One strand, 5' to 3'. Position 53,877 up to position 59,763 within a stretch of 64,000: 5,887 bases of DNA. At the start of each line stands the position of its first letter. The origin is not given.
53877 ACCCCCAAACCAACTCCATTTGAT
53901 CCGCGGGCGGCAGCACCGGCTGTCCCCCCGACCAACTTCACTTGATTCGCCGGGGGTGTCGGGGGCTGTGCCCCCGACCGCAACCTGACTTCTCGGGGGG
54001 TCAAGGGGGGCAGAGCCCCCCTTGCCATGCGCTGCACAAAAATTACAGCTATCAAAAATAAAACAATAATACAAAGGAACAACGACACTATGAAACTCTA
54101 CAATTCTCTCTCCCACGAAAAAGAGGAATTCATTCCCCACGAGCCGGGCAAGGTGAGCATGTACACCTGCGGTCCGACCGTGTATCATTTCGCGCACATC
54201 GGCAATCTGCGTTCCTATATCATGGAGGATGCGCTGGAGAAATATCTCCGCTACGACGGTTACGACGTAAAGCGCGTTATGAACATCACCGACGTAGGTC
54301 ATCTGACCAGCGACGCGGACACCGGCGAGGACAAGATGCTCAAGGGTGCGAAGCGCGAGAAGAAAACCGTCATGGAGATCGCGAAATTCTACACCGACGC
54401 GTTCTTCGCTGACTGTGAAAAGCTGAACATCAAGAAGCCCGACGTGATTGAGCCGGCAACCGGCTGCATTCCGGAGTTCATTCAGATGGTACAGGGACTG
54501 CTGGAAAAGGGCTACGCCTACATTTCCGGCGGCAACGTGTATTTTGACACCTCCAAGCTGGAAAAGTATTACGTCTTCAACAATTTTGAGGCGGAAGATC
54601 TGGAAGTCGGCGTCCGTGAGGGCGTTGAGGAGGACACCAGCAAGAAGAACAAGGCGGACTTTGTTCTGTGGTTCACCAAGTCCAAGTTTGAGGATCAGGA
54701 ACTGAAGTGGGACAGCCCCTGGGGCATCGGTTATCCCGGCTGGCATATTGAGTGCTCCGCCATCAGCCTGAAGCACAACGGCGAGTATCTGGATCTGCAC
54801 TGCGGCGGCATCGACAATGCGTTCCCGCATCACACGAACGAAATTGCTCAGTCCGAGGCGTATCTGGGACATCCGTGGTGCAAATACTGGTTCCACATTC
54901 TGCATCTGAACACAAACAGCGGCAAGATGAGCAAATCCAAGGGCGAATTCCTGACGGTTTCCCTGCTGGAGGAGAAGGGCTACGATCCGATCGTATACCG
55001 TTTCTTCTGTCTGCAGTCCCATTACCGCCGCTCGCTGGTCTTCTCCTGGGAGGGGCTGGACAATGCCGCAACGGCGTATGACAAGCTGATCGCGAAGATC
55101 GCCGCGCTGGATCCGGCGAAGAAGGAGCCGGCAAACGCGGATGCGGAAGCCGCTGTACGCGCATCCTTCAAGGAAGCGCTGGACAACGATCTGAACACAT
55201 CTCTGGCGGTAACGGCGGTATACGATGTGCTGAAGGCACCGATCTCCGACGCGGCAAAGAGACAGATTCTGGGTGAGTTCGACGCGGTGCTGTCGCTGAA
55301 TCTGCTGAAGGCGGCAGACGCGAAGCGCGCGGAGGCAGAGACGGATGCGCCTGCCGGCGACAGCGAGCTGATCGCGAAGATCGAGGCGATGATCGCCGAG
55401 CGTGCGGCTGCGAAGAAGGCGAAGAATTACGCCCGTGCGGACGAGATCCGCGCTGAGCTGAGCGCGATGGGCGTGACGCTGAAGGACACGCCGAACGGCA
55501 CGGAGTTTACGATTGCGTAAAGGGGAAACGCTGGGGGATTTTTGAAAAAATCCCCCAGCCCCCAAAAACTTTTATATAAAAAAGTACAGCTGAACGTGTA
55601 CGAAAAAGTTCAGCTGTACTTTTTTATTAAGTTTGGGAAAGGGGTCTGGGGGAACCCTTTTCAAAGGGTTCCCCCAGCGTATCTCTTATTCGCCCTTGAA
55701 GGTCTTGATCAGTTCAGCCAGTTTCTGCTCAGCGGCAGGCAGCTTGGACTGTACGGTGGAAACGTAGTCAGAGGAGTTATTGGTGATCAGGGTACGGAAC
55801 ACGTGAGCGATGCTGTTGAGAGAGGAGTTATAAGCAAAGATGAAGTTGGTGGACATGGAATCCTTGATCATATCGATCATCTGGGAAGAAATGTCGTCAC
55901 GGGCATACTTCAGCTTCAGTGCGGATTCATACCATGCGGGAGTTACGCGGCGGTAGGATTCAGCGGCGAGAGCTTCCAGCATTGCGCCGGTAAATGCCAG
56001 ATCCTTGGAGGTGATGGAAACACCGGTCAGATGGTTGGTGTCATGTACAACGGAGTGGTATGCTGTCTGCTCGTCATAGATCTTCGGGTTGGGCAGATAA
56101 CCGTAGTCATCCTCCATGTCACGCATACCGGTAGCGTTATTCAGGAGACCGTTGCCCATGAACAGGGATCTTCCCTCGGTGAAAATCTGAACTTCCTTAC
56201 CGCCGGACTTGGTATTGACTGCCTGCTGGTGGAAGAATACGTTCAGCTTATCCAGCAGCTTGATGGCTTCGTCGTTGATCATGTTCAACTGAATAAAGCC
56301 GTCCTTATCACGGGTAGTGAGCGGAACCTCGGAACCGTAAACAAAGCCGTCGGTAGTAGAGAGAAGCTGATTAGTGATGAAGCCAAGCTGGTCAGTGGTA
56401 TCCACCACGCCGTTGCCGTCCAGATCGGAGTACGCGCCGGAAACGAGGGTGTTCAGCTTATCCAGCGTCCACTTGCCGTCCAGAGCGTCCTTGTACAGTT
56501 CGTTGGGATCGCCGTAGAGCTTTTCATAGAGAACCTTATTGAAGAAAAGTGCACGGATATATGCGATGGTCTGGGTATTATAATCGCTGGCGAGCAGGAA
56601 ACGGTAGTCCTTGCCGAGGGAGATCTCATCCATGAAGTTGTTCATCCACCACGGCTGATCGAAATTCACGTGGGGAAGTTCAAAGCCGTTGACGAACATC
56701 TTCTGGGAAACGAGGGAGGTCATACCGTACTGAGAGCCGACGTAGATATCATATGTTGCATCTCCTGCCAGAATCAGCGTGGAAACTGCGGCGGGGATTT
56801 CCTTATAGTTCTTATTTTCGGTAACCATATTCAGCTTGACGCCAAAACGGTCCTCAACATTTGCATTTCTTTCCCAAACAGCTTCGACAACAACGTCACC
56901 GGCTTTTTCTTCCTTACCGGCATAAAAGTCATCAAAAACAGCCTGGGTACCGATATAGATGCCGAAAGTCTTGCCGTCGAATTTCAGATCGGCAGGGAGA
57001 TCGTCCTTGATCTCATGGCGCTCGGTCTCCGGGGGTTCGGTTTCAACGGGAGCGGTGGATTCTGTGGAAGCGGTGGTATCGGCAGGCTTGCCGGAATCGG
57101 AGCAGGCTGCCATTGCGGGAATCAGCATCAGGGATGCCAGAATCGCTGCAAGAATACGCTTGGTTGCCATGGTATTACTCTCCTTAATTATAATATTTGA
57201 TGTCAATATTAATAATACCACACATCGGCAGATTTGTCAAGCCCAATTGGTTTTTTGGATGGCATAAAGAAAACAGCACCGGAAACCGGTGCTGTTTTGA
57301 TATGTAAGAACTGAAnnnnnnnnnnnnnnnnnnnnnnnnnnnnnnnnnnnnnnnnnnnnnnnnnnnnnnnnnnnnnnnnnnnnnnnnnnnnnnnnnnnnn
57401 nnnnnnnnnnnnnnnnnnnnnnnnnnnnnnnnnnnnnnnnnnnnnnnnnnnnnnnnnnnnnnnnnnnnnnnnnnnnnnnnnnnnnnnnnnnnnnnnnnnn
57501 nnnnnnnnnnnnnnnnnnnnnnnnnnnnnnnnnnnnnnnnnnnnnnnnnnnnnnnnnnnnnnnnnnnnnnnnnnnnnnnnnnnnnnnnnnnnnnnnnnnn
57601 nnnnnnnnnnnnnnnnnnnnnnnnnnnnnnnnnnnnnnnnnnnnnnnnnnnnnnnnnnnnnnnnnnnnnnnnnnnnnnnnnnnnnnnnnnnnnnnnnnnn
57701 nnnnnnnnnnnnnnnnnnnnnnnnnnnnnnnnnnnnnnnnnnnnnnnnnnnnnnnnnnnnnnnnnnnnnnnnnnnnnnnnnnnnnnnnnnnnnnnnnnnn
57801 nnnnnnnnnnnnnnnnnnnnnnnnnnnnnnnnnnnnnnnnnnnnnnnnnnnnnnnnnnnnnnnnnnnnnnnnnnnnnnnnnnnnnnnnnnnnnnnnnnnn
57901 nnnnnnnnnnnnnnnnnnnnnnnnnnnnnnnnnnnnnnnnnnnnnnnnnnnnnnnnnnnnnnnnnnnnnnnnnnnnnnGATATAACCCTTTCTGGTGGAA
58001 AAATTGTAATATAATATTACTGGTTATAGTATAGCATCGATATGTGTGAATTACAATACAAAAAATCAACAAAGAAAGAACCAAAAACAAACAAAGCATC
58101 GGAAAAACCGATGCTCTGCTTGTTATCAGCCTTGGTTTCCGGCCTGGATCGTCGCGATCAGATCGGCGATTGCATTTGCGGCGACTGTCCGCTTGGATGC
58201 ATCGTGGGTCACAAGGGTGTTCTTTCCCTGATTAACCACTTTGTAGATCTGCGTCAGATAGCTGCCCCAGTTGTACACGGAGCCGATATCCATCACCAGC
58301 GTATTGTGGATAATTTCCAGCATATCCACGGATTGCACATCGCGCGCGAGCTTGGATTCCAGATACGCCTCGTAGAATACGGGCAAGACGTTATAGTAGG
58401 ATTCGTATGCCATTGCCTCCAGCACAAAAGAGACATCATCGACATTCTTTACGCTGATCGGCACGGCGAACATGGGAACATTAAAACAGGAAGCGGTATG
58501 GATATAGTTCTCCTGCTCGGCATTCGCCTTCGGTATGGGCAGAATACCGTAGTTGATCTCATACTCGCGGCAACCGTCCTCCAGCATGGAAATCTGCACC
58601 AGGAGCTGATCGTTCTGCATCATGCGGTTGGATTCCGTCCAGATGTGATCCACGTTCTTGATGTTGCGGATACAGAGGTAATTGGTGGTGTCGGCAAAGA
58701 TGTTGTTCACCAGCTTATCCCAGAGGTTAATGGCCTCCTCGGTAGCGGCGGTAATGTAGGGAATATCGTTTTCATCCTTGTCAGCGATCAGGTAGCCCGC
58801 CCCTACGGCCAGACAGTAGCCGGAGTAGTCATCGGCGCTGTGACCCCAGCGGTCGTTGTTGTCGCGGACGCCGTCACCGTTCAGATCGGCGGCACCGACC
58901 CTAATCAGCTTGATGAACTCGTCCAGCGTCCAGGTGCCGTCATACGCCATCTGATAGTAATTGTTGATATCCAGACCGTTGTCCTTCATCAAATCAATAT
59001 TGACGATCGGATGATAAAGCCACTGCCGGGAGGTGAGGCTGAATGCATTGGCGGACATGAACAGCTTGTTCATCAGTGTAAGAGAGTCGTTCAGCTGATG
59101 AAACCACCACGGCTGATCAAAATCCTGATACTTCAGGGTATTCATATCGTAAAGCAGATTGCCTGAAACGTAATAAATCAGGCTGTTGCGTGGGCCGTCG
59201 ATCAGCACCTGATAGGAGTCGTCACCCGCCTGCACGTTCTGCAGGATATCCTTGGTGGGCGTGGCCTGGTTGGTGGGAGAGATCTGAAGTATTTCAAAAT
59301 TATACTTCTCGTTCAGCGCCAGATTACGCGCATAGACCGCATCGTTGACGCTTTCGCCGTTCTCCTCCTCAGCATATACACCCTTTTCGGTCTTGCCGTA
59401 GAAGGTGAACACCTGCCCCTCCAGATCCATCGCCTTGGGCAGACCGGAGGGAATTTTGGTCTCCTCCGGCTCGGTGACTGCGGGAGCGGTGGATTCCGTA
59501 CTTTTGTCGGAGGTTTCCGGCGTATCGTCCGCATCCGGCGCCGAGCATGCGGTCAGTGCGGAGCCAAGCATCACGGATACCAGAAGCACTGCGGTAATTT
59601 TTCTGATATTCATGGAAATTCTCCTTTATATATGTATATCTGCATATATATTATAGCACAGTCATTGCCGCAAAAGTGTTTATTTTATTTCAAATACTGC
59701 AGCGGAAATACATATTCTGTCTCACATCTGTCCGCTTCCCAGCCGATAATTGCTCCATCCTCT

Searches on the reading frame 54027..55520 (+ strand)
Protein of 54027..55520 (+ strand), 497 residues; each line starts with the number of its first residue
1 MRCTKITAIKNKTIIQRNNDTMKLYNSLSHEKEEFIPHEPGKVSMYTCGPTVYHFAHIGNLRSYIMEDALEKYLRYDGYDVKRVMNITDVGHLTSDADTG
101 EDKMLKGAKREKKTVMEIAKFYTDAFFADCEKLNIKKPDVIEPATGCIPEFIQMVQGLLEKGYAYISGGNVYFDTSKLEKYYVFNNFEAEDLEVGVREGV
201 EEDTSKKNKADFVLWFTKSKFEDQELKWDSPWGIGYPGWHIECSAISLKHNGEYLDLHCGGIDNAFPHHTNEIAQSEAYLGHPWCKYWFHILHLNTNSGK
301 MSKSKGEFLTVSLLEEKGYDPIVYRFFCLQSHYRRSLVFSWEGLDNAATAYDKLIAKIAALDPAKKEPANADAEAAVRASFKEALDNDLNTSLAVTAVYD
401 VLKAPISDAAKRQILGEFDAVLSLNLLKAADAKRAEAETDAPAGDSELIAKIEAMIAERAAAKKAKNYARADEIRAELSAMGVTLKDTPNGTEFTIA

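Call 9: search_protein_families(library=pfam, proteins=[window:54027-55520:+], max_evalue=0.001)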
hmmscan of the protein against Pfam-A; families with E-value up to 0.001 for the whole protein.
window:54027-55520:+ (497 aa): 5 families
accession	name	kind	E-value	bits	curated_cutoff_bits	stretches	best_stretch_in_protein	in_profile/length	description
PF01406.26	tRNA-synt_1e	-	2.8e-92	309.7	27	1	37-347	4-299/301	tRNA synthetases class I (C) catalytic domain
PF09334.17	tRNA-synt_1g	-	3.9e-08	32.9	20.1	0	56-176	14-125/391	tRNA synthetases class I (M)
PF23493.1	CysS_C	-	3.7e-07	30.6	23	1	446-491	2-47/51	Cysteinyl-tRNA ligase anticodon binding domain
PF01921.24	tRNA-synt_1f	-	2e-06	27.4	27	1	282-366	265-347/360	tRNA synthetases class I (K)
PF09190.17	DALR_2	-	0.00036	21.5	22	1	381-404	2-25/57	DALR domain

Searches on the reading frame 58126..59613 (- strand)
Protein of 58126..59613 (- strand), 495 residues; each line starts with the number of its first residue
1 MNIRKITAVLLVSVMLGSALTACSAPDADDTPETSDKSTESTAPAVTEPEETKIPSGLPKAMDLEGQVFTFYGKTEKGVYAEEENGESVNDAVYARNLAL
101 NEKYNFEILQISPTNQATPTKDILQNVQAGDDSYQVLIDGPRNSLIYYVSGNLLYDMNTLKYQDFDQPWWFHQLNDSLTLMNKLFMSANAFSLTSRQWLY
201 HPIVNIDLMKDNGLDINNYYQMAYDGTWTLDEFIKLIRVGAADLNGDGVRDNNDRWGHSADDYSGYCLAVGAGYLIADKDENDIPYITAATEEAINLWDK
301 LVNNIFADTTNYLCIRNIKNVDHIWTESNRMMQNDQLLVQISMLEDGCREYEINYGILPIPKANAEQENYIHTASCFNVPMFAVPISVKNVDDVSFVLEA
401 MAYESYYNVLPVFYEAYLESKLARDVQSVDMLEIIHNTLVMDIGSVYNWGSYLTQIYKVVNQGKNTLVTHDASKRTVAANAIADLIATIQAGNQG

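Call 3: search_protein_families(library=pfam, proteins=[window:58126-59613:-], max_evalue=0.01)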
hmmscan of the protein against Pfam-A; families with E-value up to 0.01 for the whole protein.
window:58126-59613:- (495 aa): 0 families

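Call 10: search_protein_families(library=ncbifam, proteins=[window:58126-59613:-], max_evalue=0.01)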
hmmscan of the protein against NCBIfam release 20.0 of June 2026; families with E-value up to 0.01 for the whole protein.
window:58126-59613:- (495 aa): 1 family
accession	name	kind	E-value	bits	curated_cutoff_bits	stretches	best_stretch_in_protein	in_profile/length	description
NF053527.1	lipo_Cory_WKLS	subfamily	0.0063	16.4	105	0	9-67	2-56/166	WKL family lipoprotein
